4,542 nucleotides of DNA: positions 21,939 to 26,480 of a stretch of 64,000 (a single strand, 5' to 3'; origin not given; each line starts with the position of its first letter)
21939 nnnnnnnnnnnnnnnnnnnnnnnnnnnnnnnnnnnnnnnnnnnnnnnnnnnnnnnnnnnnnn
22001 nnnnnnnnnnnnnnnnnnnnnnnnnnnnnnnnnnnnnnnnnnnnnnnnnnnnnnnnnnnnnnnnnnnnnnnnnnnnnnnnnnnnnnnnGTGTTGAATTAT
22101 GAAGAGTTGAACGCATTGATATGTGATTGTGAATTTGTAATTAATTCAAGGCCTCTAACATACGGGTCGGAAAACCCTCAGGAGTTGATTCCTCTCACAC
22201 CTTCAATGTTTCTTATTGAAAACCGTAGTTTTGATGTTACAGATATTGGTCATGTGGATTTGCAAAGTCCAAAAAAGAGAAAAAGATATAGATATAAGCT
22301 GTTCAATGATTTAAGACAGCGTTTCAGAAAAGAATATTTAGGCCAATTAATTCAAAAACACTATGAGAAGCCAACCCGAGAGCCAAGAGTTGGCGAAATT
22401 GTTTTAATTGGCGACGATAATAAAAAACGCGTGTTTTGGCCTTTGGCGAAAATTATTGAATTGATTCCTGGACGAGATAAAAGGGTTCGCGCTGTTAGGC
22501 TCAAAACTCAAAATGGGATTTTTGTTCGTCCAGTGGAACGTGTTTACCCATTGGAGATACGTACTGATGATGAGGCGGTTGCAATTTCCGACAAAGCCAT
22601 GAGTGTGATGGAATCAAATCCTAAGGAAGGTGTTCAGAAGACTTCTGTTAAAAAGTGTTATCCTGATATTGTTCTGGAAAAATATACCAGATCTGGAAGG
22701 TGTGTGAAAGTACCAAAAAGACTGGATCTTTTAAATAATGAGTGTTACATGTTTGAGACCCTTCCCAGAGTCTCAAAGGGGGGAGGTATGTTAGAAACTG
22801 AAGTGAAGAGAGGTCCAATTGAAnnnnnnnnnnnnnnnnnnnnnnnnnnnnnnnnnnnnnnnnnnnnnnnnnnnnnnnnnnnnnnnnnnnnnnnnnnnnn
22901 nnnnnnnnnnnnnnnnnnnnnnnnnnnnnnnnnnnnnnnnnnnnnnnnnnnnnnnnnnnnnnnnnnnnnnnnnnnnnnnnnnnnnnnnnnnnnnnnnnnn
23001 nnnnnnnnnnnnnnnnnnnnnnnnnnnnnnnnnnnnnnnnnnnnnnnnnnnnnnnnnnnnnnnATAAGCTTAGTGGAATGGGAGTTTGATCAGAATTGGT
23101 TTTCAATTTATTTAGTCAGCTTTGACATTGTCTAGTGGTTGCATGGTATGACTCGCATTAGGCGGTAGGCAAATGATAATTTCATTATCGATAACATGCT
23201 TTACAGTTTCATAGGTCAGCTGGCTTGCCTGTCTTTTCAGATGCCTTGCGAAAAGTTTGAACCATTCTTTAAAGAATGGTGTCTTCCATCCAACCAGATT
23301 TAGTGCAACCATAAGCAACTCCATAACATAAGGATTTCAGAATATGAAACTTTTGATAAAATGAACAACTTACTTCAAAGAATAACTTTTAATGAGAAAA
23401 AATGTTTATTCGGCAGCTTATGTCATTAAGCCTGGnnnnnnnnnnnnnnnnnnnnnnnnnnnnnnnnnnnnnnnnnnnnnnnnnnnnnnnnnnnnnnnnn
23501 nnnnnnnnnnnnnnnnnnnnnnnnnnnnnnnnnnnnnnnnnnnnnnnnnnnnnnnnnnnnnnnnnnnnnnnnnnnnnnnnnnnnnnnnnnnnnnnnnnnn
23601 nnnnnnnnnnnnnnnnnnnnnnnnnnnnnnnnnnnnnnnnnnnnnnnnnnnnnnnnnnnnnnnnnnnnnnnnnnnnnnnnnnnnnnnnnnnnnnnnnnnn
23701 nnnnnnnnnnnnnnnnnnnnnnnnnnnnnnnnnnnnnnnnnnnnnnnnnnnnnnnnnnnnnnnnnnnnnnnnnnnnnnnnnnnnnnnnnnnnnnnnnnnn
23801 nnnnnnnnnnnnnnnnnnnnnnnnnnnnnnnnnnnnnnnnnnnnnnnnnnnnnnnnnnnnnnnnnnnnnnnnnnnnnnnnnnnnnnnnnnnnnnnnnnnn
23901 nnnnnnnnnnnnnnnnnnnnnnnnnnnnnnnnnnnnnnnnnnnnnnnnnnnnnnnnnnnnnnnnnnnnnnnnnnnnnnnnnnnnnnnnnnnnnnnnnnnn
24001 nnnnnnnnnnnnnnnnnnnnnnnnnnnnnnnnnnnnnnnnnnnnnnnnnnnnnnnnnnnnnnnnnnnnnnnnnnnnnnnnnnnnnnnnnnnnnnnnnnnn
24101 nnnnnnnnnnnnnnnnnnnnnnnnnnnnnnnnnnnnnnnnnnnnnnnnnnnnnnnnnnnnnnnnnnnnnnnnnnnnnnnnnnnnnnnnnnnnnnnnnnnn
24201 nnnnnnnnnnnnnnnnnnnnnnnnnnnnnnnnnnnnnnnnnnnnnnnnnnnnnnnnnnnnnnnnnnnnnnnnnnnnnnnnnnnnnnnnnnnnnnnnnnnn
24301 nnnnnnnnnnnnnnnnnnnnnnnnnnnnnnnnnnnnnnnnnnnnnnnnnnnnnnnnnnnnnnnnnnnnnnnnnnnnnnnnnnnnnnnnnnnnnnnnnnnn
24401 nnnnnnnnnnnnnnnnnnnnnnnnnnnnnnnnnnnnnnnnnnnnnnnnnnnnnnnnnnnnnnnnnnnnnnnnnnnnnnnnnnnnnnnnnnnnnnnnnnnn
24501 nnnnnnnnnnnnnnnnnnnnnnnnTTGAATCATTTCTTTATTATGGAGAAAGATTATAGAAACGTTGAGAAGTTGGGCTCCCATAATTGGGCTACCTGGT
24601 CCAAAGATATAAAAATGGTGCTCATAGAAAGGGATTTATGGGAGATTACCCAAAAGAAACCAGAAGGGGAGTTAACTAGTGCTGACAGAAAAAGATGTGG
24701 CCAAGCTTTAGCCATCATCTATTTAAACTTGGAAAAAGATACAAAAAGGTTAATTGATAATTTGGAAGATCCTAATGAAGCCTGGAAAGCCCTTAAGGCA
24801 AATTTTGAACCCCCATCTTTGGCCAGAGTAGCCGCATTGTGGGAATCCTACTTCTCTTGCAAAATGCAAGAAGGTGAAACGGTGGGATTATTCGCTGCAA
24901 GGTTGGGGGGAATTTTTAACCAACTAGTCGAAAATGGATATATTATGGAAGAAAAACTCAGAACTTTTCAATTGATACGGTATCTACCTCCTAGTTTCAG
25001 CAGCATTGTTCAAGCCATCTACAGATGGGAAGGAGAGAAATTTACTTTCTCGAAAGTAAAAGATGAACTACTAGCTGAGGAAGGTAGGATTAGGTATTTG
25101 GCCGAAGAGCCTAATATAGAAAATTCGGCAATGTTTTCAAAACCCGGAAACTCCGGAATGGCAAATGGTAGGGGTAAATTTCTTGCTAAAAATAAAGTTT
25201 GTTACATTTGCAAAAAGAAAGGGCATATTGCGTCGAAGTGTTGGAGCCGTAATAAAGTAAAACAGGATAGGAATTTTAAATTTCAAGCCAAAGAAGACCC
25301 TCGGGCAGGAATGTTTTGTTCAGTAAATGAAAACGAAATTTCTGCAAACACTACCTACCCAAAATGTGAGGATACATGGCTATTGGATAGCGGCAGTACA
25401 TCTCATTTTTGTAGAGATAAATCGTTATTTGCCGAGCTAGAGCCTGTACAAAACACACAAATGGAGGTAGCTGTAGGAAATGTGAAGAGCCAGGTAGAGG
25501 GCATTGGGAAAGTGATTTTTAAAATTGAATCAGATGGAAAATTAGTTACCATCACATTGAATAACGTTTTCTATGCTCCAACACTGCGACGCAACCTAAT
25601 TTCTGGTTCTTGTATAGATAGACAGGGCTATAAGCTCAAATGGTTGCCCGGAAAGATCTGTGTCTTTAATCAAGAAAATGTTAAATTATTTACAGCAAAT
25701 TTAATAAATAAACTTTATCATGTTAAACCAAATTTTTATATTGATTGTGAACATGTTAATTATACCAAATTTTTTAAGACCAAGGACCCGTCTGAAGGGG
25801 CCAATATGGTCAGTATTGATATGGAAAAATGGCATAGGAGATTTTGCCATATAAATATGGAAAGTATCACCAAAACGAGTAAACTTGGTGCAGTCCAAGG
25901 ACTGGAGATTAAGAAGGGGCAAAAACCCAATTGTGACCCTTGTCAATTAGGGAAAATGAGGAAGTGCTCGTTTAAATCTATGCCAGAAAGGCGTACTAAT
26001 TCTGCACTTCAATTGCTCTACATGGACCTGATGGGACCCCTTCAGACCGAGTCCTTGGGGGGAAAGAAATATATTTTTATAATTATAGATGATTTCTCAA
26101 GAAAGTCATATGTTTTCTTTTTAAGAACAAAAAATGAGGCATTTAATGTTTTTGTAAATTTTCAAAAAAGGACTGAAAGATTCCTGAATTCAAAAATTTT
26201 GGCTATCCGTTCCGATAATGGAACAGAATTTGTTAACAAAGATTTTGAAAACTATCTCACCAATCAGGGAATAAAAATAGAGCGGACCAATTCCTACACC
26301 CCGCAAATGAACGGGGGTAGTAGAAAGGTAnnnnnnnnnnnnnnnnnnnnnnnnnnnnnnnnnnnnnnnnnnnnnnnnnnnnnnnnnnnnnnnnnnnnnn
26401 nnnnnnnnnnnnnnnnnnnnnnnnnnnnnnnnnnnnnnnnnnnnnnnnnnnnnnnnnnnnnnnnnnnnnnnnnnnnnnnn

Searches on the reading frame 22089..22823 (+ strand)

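Call 88: search_protein_families(library=pfam, proteins=[window:22089-22823:+], max_evalue=0.001)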
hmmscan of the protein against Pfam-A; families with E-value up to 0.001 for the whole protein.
window:22089-22823:+ (245 aa): 1 family
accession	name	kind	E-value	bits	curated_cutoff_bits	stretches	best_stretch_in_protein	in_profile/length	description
PF18701.6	DUF5641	-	6.9e-17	61.9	23.1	1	69-155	7-94/94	Family of unknown function (DUF5641)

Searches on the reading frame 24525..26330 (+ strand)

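Call 88: search_protein_families(library=pfam, proteins=[window:24525-26330:+], max_evalue=0.001)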
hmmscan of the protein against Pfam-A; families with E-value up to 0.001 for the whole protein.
window:24525-26330:+ (602 aa): 5 families
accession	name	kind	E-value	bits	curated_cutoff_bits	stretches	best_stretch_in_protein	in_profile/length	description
PF14223.13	Retrotran_gag_2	-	8.4e-26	90.9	27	1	30-188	2-166/172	gag-polypeptide of LTR copia-type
PF22936.1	Pol_BBD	-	3.8e-21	75.6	27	1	285-369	1-81/81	Pol polyprotein, beta-barrel domain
PF00665.32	rve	-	9.4e-13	48.7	32.6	1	494-593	4-102/102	Integrase core domain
PF13976.11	gag_pre-integrs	-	1.2e-10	41.5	28.4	1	432-478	23-67/67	GAG-pre-integrase domain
PF13961.12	DUF4219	-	0.00022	21.3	27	1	17-41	1-25/27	Domain of unknown function (DUF4219)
